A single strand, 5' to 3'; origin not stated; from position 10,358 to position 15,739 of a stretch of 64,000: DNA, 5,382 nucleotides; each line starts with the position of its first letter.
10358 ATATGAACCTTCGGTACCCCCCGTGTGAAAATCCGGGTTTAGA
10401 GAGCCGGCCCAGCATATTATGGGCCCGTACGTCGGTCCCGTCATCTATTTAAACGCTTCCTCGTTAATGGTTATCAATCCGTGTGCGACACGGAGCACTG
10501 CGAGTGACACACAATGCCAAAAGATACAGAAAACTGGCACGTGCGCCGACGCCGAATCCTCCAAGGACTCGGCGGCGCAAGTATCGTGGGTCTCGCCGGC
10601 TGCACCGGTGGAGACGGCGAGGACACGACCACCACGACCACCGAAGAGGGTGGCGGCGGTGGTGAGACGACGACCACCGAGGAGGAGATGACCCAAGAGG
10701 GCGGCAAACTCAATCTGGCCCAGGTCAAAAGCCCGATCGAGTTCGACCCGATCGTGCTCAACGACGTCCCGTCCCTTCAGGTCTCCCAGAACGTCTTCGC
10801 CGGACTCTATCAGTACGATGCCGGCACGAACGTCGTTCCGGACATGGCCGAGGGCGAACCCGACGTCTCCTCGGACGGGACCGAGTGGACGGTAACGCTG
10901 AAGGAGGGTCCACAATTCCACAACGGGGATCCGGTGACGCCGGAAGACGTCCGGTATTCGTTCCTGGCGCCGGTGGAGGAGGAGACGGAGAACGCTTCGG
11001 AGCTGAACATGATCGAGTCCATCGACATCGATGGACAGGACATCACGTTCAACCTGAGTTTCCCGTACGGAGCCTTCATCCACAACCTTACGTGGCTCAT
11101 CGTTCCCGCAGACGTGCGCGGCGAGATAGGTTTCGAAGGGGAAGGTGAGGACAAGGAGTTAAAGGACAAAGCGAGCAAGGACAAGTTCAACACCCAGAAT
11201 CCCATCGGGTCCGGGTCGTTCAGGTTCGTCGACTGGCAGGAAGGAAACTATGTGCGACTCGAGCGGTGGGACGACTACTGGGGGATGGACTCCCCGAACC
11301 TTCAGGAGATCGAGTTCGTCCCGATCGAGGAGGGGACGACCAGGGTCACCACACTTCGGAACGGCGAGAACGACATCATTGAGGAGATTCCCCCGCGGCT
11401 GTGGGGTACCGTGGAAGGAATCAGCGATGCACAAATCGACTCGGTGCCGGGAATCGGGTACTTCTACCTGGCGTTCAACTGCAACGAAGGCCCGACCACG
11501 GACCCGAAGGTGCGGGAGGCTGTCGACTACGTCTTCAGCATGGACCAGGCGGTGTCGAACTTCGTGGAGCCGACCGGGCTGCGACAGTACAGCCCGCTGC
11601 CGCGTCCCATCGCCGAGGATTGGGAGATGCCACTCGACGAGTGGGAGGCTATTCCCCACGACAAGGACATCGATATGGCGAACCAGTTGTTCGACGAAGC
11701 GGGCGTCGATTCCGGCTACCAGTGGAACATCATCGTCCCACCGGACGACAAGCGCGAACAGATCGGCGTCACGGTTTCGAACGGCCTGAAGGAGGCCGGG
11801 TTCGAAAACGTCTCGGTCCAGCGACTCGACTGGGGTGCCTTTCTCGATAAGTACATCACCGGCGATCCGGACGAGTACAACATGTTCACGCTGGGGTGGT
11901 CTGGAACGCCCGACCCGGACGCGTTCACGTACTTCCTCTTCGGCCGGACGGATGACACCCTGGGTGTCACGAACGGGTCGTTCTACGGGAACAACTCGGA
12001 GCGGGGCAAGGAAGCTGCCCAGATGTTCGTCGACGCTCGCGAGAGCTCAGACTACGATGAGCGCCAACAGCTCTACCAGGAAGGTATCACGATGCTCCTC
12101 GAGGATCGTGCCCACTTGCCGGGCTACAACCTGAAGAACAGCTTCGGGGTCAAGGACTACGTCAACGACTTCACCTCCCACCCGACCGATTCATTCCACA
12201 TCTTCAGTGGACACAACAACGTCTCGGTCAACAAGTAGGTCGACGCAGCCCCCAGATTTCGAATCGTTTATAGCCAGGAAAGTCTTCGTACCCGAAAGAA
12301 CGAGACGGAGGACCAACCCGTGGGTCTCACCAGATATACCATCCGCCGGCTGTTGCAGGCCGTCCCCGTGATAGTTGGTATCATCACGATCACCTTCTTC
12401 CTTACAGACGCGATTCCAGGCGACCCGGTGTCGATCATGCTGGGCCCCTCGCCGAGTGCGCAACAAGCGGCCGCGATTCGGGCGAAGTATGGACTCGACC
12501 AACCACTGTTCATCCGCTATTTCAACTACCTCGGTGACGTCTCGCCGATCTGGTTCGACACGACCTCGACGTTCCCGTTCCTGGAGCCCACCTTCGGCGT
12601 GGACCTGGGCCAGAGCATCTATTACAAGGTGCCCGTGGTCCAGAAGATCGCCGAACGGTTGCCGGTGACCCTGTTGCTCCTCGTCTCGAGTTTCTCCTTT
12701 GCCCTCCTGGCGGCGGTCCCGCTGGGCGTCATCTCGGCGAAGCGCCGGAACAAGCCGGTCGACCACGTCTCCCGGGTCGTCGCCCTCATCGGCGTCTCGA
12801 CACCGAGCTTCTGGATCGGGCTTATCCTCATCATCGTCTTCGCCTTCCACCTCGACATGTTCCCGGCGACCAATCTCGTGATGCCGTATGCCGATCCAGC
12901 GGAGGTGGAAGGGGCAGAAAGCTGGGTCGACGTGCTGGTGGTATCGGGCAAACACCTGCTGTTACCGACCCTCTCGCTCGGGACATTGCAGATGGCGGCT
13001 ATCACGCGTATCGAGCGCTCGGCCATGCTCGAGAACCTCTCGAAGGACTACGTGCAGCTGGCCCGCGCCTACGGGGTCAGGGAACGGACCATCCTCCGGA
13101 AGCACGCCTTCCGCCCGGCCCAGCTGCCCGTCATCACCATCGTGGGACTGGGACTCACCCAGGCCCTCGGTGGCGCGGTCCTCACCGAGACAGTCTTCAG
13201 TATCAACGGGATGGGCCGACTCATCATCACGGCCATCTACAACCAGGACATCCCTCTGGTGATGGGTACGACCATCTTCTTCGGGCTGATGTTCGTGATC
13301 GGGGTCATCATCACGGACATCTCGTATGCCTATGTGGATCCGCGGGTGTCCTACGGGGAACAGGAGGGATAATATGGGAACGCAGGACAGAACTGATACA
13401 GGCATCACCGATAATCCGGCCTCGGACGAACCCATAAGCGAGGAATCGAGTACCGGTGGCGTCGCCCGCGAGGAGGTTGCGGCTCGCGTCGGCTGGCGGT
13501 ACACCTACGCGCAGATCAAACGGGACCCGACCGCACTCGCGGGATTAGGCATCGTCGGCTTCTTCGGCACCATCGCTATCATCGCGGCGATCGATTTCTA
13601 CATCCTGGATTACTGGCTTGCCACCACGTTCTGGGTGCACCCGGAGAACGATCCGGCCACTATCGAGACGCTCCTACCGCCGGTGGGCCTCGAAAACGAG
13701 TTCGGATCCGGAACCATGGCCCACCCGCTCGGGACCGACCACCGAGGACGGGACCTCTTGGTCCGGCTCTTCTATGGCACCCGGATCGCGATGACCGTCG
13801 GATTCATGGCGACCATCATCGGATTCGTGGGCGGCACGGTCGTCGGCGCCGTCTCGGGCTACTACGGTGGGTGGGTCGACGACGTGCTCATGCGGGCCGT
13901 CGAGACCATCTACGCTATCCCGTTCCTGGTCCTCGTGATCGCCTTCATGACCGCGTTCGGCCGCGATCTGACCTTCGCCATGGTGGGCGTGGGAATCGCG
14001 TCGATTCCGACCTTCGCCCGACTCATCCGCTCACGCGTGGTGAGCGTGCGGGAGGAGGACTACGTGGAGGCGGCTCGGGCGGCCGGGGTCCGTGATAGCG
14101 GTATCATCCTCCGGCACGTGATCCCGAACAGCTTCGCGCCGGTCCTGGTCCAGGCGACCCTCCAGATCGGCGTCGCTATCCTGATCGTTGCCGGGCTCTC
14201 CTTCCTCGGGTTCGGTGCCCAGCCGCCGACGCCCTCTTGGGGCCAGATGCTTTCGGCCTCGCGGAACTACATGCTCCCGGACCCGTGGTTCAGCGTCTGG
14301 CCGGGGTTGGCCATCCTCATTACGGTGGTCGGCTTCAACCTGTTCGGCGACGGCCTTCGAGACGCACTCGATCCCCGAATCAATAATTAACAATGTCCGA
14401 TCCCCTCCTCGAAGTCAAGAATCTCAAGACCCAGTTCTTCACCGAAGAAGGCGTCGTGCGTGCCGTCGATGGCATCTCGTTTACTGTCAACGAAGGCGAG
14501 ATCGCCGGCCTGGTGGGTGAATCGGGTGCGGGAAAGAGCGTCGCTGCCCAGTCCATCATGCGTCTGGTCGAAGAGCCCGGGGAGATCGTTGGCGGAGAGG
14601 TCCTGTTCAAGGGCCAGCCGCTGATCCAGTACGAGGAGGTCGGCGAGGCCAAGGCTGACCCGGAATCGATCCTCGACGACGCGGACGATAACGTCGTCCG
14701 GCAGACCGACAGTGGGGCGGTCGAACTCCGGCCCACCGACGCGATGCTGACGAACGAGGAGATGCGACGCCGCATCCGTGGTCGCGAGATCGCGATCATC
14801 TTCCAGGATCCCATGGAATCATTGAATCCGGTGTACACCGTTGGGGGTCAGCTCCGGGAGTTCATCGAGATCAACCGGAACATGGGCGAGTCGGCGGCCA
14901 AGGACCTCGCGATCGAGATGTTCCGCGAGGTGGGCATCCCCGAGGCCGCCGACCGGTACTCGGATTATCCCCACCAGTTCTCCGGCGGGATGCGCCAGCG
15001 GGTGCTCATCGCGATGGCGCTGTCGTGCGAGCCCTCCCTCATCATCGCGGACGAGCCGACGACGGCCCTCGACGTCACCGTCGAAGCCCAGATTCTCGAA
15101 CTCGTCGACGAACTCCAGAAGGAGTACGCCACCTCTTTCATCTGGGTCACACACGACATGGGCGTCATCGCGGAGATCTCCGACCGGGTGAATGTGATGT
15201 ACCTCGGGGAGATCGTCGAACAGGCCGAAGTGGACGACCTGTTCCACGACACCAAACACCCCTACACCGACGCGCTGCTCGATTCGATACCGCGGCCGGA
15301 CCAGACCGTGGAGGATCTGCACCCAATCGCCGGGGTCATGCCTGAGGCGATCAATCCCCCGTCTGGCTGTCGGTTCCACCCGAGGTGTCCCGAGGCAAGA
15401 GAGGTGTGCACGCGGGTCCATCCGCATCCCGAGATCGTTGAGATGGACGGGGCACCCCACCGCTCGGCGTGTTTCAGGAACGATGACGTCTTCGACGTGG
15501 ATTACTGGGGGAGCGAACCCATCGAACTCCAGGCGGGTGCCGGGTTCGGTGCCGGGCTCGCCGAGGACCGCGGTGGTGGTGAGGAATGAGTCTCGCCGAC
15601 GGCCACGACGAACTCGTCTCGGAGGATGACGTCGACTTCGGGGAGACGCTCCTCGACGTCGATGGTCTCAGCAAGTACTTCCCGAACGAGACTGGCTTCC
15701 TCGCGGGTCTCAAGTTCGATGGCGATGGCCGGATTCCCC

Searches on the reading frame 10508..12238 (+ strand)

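Call 13: search_protein_families(library=pfam, proteins=[window:10508-12238:+])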
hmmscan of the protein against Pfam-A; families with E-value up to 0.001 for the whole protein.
window:10508-12238:+ (576 aa): 1 family
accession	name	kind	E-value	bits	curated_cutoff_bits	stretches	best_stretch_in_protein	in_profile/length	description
PF00496.27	SBP_bac_5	-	4.6e-67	227.2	32.4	1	108-482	1-365/368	Bacterial extracellular solute-binding proteins, family 5 Middle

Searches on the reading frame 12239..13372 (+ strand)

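Call 14: search_protein_families(library=pfam, proteins=[window:12239-13372:+])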
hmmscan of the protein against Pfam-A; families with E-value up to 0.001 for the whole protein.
window:12239-13372:+ (377 aa): 2 families
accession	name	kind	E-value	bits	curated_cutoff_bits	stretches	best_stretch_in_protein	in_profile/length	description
PF00528.27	BPD_transp_1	-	4.2e-42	144.4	26.4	1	159-371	1-183/184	Binding-protein-dependent transport system inner membrane component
PF19300.4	BPD_transp_1_N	-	1.2e-14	54.9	23.8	1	31-147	2-113/114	Binding-prot-dependent transport system membrane comp, N-term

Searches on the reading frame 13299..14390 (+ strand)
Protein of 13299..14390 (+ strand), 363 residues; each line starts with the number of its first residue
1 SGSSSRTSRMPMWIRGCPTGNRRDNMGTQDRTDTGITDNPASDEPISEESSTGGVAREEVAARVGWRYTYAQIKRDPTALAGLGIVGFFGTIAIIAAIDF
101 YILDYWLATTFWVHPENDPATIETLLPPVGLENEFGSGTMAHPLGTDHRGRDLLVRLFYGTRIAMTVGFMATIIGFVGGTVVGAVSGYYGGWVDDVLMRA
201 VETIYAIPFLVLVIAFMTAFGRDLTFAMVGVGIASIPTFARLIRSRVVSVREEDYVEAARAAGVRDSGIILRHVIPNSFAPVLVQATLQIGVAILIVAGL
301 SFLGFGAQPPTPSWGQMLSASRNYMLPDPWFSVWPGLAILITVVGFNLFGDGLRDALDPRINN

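Call 14: search_protein_families(library=pfam, proteins=[window:13299-14390:+])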
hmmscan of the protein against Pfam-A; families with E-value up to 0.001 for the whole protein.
window:13299-14390:+ (363 aa): 1 family
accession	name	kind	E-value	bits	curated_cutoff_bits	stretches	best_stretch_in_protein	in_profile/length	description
PF00528.27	BPD_transp_1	-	2.6e-34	119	26.4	1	179-362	1-183/184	Binding-protein-dependent transport system inner membrane component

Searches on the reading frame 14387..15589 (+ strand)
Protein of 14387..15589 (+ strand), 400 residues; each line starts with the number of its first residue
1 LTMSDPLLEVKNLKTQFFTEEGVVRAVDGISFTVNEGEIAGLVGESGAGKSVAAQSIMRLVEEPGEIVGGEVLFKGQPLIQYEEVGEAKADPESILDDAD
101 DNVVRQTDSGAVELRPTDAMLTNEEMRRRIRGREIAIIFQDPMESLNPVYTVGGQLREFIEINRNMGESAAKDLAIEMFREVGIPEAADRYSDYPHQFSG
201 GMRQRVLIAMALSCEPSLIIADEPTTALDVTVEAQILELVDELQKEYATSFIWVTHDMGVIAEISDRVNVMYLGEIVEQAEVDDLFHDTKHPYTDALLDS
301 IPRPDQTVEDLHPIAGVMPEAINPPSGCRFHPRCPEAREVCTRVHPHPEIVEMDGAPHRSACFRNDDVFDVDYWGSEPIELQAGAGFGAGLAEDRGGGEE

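Call 14: search_protein_families(library=pfam, proteins=[window:14387-15589:+])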
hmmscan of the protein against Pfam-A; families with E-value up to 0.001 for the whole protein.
window:14387-15589:+ (400 aa): 3 families
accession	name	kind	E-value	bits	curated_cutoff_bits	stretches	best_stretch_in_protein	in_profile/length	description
PF00005.33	ABC_tran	-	8.7e-27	94.8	25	2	107-226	37-137/137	ABC transporter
PF08352.17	oligo_HPY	-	4.3e-21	75.5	27.1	1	277-341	1-65/65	Oligopeptide/dipeptide transporter, C-terminal region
PF13304.12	AAA_21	-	2.3e-05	25.1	27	1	189-261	229-303/304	AAA domain, putative AbiEii toxin, Type IV TA system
